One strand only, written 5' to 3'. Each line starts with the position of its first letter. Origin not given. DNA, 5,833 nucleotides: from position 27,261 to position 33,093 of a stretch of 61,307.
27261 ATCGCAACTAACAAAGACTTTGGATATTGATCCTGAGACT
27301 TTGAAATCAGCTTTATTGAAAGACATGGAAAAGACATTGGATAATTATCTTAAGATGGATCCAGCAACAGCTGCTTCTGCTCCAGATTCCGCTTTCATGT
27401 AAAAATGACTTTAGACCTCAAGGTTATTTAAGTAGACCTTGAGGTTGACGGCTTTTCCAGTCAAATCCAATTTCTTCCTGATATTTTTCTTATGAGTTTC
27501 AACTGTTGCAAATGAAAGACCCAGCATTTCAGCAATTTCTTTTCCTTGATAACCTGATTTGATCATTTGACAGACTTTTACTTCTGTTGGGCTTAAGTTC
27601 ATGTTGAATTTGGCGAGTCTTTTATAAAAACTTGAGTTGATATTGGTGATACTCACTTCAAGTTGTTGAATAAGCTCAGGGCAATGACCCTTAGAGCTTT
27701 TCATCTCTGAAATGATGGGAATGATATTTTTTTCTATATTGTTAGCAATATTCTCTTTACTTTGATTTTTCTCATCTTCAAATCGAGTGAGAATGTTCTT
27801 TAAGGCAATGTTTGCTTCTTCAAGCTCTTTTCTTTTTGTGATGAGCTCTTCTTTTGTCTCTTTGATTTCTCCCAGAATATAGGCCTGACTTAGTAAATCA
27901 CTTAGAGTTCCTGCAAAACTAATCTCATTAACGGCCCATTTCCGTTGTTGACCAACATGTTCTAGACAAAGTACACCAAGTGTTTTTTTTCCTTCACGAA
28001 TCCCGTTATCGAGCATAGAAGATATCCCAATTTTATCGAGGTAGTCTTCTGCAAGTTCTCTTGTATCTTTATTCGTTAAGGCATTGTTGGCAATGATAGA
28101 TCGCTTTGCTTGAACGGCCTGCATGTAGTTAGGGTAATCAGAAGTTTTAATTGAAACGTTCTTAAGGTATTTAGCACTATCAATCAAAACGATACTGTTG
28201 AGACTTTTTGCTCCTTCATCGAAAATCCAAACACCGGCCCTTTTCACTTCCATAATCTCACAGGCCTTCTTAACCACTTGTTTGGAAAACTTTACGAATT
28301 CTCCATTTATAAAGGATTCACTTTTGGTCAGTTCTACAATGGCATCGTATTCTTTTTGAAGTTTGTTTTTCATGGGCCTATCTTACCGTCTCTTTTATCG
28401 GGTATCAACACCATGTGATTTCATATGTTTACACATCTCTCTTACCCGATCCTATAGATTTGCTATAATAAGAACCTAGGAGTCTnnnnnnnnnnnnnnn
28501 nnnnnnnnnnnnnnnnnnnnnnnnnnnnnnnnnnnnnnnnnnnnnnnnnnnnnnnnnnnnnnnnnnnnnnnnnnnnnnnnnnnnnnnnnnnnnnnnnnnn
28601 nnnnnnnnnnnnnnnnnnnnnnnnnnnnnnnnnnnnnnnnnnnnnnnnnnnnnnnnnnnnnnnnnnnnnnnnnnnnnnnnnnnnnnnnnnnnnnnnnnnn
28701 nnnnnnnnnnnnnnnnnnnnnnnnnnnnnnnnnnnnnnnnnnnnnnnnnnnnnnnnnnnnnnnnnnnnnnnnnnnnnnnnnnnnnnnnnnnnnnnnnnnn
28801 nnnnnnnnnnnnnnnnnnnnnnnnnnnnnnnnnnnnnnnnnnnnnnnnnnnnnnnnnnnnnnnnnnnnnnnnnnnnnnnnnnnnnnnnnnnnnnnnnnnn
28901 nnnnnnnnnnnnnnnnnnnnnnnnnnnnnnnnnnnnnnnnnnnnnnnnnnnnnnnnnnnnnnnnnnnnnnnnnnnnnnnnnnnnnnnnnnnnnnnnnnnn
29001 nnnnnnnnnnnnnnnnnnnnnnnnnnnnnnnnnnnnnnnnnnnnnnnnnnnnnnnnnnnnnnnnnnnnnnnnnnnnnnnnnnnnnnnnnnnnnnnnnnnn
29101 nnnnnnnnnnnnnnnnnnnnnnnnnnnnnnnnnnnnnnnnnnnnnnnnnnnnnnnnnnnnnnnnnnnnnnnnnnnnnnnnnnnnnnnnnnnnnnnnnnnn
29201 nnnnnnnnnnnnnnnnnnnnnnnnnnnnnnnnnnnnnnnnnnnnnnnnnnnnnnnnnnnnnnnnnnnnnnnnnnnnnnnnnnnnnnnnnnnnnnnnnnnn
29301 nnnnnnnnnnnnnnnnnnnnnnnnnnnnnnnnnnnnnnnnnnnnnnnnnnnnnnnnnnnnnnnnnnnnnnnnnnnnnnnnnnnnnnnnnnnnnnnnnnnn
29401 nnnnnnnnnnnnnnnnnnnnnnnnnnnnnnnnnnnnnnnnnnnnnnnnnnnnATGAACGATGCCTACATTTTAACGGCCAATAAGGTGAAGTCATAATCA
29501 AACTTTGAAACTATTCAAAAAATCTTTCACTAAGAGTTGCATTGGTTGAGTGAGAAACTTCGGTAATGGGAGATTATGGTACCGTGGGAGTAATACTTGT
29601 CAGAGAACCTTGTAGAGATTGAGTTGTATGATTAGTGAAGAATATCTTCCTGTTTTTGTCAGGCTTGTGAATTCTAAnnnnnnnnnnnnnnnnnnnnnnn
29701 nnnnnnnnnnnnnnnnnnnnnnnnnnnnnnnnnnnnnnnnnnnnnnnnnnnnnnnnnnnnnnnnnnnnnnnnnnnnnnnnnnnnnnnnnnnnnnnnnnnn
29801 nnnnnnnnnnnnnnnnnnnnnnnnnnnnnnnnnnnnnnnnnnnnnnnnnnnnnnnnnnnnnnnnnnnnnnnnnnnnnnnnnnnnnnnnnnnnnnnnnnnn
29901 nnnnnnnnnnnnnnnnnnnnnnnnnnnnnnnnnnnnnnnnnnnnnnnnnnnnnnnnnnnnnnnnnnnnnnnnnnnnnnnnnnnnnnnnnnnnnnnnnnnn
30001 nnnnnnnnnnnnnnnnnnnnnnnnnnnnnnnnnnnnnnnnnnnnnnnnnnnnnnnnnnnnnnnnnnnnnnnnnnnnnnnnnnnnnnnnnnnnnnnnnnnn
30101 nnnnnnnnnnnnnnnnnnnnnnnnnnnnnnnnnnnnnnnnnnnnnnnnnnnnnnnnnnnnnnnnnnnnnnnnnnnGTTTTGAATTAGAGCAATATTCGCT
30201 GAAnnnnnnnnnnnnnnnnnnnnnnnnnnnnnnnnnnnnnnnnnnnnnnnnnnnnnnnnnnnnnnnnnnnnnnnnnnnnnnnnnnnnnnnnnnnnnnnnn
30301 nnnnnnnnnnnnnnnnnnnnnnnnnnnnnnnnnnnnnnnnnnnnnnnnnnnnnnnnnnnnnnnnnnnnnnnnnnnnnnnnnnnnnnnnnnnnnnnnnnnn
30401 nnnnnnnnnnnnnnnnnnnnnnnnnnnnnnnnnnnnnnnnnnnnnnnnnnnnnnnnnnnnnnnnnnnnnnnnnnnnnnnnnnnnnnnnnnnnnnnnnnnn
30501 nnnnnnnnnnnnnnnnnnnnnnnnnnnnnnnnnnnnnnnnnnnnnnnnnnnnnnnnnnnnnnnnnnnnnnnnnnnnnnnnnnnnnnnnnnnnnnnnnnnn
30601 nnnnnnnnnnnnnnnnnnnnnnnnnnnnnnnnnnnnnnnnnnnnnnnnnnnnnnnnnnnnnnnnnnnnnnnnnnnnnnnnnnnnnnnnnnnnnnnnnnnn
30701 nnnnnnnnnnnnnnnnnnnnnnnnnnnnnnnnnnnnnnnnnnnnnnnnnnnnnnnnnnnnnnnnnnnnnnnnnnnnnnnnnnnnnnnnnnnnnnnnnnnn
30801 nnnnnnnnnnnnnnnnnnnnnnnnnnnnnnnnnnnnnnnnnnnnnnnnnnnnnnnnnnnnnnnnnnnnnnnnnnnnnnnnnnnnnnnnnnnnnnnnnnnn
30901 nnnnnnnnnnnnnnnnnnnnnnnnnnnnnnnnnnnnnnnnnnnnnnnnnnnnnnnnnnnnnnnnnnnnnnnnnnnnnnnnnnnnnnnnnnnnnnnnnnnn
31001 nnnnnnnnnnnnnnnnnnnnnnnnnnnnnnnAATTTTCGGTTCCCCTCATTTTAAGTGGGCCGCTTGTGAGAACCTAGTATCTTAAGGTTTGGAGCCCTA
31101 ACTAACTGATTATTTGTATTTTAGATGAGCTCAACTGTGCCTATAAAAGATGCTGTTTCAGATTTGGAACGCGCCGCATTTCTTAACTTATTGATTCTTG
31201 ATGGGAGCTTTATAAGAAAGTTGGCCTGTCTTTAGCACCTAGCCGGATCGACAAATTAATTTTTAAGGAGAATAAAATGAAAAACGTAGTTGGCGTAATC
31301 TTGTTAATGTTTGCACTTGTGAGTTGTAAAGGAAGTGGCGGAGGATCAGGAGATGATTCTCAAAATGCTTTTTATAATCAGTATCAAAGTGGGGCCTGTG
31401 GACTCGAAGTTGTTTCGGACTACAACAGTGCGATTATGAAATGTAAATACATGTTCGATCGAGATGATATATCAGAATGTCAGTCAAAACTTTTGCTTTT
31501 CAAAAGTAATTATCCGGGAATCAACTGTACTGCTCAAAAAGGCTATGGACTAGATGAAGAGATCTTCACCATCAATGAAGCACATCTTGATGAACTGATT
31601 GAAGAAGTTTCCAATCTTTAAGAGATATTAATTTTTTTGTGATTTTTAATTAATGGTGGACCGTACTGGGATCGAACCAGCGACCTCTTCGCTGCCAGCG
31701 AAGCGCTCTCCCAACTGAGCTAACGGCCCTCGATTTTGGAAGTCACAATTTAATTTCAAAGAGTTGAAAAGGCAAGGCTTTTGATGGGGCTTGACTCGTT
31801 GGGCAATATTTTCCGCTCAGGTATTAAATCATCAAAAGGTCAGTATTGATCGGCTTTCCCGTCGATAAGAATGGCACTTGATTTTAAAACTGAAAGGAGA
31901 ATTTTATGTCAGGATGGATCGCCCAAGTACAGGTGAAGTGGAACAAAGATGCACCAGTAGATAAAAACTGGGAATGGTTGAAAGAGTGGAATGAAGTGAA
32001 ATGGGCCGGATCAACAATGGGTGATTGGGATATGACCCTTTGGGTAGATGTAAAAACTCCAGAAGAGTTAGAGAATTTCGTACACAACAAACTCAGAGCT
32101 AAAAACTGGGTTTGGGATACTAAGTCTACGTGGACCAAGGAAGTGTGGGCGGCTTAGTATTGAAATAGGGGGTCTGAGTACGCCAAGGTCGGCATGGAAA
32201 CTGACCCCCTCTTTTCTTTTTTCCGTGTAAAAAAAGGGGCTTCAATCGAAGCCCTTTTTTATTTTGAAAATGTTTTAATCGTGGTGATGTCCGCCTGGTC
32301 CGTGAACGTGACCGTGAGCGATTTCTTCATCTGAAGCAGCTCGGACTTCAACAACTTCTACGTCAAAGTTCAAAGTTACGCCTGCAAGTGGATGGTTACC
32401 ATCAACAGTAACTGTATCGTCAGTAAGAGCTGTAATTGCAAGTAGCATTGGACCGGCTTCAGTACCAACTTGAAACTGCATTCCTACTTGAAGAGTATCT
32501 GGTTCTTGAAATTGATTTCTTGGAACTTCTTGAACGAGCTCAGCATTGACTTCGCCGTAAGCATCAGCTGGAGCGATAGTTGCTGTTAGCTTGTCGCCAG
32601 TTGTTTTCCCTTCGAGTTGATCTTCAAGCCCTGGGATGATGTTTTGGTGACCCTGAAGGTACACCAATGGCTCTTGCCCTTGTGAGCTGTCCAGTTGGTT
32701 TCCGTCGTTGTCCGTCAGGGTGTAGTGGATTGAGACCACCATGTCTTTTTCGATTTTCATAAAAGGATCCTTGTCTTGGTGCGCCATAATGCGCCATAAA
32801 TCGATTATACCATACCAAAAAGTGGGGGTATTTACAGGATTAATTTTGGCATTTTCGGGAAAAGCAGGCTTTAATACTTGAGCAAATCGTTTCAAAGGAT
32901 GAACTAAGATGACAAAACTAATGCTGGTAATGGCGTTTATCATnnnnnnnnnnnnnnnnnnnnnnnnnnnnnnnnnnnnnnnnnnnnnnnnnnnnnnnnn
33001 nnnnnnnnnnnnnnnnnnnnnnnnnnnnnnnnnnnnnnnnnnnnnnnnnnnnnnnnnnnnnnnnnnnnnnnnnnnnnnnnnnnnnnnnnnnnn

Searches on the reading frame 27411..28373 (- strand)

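Call 62: search_protein_families(library=pfam, proteins=[window:27411-28373:-], max_evalue=0.001)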
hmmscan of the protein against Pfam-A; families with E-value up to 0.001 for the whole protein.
window:27411-28373:- (320 aa): 3 families
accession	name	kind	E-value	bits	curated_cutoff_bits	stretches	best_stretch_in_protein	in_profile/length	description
PF00196.25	GerE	-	4.6e-13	49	23.5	1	259-308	2-51/57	Bacterial regulatory proteins, luxR family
PF01590.32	GAF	-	4.1e-10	40.7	22.4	1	30-164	6-132/133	GAF domain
PF08281.18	Sigma70_r4_2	-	0.00049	20.1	25.7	0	274-302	26-54/54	Sigma-70, region 4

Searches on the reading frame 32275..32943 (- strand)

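Call 61: search_protein_families(library=pfam, proteins=[window:32275-32943:-], max_evalue=0.001)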
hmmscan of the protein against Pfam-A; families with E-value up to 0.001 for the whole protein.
window:32275-32943:- (222 aa): 1 family
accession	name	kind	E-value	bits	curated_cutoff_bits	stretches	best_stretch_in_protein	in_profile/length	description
PF00254.34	FKBP_C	-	7.3e-12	45.9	21.1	1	64-135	5-77/94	FKBP-type peptidyl-prolyl cis-trans isomerase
